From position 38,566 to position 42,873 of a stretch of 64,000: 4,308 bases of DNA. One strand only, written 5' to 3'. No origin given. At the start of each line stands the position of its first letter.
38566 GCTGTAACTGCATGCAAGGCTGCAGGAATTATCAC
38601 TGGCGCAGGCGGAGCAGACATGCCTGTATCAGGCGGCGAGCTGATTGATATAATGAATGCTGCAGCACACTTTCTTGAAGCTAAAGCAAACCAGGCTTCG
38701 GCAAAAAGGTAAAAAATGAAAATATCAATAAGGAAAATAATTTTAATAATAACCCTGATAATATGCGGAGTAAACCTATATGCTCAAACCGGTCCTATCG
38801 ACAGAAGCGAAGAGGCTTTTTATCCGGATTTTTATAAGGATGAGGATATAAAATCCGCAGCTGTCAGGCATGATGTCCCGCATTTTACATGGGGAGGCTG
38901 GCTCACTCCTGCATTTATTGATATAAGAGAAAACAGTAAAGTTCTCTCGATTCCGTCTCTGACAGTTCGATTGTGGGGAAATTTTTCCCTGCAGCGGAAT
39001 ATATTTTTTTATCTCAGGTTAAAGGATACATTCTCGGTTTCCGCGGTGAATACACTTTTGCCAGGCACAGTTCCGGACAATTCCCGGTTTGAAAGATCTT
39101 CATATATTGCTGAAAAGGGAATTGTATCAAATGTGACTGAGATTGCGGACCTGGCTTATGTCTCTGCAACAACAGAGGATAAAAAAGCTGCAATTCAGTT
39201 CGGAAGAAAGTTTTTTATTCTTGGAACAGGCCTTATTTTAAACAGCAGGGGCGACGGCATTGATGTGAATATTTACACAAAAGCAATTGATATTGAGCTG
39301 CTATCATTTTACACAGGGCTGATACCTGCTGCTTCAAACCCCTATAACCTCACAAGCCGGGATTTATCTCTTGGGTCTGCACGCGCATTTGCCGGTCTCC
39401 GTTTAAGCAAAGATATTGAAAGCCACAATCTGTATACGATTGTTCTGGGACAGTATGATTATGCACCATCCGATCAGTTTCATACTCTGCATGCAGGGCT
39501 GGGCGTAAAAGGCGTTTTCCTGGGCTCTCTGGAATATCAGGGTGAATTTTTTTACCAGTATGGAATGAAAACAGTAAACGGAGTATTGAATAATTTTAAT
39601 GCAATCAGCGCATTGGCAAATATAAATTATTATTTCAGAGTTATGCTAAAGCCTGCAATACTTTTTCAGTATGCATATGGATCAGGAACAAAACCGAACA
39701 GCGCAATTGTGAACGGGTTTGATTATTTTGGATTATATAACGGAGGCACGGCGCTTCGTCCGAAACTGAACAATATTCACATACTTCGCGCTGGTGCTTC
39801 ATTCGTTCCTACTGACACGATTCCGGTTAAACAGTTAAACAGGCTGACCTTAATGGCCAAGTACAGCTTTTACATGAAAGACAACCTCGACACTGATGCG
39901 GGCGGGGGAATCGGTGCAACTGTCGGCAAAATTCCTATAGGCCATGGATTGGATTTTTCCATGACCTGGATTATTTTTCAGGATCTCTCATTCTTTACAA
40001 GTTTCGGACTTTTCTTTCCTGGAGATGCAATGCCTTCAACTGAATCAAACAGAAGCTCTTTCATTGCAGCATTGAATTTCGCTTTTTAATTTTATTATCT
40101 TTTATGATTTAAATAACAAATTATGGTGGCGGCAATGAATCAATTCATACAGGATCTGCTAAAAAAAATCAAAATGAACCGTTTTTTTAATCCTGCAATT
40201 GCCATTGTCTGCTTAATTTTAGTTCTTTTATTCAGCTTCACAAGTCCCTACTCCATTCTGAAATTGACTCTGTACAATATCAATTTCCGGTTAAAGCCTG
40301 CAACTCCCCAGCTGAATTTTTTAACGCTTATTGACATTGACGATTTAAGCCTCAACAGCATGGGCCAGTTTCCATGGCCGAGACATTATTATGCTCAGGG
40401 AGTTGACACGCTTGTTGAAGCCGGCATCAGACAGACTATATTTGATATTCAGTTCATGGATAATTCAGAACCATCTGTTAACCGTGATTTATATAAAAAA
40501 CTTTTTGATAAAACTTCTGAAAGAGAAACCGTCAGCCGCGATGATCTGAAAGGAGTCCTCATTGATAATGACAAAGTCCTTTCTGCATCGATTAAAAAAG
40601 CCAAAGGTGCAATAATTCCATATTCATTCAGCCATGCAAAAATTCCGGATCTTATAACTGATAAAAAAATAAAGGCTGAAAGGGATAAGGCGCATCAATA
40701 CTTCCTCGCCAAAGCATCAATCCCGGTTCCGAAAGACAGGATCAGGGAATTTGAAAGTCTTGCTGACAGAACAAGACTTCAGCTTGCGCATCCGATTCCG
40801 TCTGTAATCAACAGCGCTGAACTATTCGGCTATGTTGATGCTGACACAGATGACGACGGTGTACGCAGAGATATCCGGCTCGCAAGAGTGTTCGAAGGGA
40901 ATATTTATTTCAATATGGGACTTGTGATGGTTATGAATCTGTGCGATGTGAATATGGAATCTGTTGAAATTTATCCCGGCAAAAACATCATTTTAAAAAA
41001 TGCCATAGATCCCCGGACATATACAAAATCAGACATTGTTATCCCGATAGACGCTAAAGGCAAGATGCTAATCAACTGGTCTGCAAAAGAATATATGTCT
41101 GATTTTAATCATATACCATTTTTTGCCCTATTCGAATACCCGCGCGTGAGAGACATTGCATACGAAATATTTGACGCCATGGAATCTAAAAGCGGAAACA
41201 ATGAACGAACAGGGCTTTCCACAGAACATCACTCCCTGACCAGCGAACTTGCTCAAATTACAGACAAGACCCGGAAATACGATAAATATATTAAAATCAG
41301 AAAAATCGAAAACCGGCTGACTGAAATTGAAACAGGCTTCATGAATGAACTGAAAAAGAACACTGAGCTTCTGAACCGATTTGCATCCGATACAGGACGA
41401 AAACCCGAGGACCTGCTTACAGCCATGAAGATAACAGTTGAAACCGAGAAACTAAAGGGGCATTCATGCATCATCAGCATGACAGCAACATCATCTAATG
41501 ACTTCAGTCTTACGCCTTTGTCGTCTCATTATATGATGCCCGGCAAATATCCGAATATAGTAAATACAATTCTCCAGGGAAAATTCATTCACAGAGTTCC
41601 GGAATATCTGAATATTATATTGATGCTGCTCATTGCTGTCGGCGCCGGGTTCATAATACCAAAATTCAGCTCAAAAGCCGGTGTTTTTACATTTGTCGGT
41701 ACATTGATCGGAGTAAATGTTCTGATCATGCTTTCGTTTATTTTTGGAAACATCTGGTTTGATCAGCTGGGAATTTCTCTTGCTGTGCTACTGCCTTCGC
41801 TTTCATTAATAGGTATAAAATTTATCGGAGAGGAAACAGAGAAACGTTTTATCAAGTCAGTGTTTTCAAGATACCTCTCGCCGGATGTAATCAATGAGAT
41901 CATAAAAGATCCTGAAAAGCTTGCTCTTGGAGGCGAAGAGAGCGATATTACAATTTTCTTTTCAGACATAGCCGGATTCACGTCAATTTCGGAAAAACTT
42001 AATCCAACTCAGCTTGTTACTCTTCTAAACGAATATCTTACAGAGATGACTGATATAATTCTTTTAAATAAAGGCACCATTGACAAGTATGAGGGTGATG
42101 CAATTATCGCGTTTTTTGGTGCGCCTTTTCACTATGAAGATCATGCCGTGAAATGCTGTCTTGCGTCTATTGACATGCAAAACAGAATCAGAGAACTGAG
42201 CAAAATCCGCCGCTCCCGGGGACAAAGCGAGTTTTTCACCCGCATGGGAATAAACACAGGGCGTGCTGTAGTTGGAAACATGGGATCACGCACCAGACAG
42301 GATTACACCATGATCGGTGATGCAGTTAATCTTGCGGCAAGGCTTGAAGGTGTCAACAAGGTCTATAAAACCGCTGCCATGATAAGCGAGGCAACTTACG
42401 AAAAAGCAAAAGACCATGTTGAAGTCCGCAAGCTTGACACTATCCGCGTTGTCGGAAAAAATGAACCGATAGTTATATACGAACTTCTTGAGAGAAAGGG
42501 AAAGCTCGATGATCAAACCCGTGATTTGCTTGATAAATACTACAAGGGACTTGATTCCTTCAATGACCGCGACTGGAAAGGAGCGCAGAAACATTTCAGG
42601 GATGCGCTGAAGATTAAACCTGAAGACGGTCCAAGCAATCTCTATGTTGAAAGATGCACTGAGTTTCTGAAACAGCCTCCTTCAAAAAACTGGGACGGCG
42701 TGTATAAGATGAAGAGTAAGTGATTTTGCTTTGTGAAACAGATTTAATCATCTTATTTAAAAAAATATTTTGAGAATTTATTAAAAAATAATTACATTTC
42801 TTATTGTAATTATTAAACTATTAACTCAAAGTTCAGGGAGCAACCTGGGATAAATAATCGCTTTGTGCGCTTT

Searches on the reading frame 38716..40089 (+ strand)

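Call 56: search_protein_families(library=pfam, proteins=[window:38716-40089:+])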
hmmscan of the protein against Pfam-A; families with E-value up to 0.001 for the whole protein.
window:38716-40089:+ (457 aa): 1 family
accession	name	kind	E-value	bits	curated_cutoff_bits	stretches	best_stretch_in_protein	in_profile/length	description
PF13372.12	Alginate_exp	-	3e-12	46.5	25.2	1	256-448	198-390/395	Alginate export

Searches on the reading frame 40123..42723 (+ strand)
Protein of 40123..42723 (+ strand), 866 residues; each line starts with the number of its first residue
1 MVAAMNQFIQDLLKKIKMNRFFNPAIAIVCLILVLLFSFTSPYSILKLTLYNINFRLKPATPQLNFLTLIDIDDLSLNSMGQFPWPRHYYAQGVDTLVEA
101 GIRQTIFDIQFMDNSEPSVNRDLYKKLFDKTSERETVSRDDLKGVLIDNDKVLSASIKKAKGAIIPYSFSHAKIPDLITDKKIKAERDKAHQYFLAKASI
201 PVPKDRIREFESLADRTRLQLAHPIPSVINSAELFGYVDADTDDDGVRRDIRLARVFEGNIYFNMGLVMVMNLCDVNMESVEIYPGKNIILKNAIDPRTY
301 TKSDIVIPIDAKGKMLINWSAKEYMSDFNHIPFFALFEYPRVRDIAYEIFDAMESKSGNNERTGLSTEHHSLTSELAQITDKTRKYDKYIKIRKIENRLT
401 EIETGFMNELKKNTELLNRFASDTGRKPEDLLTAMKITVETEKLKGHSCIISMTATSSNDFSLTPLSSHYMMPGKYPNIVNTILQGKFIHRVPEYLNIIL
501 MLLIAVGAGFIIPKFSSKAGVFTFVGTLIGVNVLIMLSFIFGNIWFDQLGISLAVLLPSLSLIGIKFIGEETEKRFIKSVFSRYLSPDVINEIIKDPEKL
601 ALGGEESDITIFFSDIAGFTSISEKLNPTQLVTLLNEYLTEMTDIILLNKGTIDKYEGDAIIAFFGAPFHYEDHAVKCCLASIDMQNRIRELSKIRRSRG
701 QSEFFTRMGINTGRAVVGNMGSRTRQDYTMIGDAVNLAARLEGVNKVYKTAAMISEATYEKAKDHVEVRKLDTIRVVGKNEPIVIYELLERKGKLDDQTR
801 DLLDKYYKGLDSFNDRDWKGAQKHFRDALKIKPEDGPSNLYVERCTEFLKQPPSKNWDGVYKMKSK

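Call 47: search_protein_families(library=pfam, proteins=[window:40123-42723:+])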
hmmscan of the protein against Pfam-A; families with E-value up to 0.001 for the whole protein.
window:40123-42723:+ (866 aa): 2 families
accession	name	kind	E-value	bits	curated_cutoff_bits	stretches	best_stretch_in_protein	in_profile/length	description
PF05226.16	CHASE2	-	9e-29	101.2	26.3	1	32-507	4-253/257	CHASE2 domain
PF00211.25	Guanylate_cyc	-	1.2e-23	84.1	21.9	1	607-782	7-176/183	Adenylate and Guanylate cyclase catalytic domain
